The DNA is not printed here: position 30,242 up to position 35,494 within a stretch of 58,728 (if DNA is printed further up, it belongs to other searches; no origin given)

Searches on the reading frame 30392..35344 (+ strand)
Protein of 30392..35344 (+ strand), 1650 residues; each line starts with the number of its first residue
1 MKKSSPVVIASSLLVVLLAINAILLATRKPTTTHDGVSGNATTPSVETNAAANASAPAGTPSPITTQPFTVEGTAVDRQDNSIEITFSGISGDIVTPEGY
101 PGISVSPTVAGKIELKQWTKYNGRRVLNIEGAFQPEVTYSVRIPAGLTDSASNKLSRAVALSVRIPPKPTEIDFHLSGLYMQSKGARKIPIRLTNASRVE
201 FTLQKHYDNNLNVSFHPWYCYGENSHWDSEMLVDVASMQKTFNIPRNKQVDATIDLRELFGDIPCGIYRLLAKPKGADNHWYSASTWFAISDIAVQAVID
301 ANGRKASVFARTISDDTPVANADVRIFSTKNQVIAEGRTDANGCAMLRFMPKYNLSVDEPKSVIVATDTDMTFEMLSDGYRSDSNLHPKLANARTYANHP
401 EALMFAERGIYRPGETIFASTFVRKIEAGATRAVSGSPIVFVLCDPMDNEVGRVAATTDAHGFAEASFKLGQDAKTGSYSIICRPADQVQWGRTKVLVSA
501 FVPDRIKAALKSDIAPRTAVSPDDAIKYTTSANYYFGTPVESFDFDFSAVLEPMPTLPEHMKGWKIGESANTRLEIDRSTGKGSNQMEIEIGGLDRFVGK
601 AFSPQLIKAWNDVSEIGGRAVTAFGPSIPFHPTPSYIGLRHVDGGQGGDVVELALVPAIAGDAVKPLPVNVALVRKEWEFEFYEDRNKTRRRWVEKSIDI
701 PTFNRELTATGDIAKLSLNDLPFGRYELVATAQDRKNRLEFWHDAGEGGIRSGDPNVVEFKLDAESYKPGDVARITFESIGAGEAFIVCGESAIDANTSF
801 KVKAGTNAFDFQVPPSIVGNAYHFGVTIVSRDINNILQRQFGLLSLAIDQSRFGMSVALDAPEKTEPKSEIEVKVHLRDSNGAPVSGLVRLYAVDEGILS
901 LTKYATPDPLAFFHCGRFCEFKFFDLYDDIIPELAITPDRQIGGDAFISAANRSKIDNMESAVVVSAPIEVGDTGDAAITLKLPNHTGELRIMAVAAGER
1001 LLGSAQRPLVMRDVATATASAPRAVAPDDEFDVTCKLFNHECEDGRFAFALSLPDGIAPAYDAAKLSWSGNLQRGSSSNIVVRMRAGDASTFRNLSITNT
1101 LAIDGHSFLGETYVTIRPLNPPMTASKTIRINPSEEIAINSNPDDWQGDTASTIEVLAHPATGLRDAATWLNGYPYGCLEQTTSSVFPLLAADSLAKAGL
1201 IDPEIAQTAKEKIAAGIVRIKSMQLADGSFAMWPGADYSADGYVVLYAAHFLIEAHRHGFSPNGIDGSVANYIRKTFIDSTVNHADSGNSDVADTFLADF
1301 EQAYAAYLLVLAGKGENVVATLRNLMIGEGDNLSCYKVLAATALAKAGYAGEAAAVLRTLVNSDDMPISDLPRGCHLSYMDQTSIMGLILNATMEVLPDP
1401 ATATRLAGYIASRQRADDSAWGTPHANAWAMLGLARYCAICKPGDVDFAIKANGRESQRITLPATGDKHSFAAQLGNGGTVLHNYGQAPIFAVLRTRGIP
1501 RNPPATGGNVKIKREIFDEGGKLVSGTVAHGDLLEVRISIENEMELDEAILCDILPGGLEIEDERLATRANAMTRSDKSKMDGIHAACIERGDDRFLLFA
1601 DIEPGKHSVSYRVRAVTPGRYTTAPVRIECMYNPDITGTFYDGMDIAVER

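Call 3: search_protein_families(library=pfam, proteins=[window:30392-35344:+], max_evalue=0.01)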
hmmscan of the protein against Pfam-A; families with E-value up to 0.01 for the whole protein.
window:30392-35344:+ (1650 aa): 11 families
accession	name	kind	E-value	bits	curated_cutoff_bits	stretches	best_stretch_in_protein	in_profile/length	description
PF17973.7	bMG10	-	4.7e-24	85.5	26.2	1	1511-1635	3-131/131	Bacterial Alpha-2-macroglobulin MG10 domain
PF01835.25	MG2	-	4.9e-16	59.3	32.8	1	402-497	2-95/96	MG2 domain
PF11974.14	bMG3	-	5.1e-13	49.3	34.9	1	290-378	1-87/103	Bacterial alpha-2-macroglobulin MG3 domain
PF07703.20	A2M_BRD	-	8.4e-11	42.8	22.7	1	759-901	2-140/140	Alpha-2-macroglobulin bait region domain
PF17972.7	bMG5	-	2.2e-06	28.5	26.5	1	504-622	1-118/127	Bacterial Alpha-2-macroglobulin MG5 domain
PF07678.20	TED_complement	-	4.2e-06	26.5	22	1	1169-1256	20-106/312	A-macroglobulin TED domain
PF17962.7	bMG6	-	0.00017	22.2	23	1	660-736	27-101/112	Bacterial macroglobulin domain 6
PF13620.12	CarboxypepD_reg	-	0.00022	21.9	32.3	0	314-358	9-55/82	Carboxypeptidase regulatory-like domain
PF00207.28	A2M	-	0.00025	21.2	21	1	968-1042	6-83/92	Alpha-2-macroglobulin family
PF13205.12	Big_5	-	0.00055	21.1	23.6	1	76-160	17-100/105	Bacterial Ig-like domain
PF02369.22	Big_1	-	0.0053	17.3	34.9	0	300-347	12-64/93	Bacterial Ig-like domain (group 1)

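Call 82: find_related_loci(query=window:30392-35341:+, collection=metagenome_contigs, flank=10000)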
Query window:30392-35341:+ (1650 aa) in metagenome_contigs; peptide patterns used: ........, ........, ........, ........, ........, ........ (x = any residue, [..] = any of these).
44 stretches matched a pattern, but none encodes a relative of the query by tblastn (E <= 1e-3).
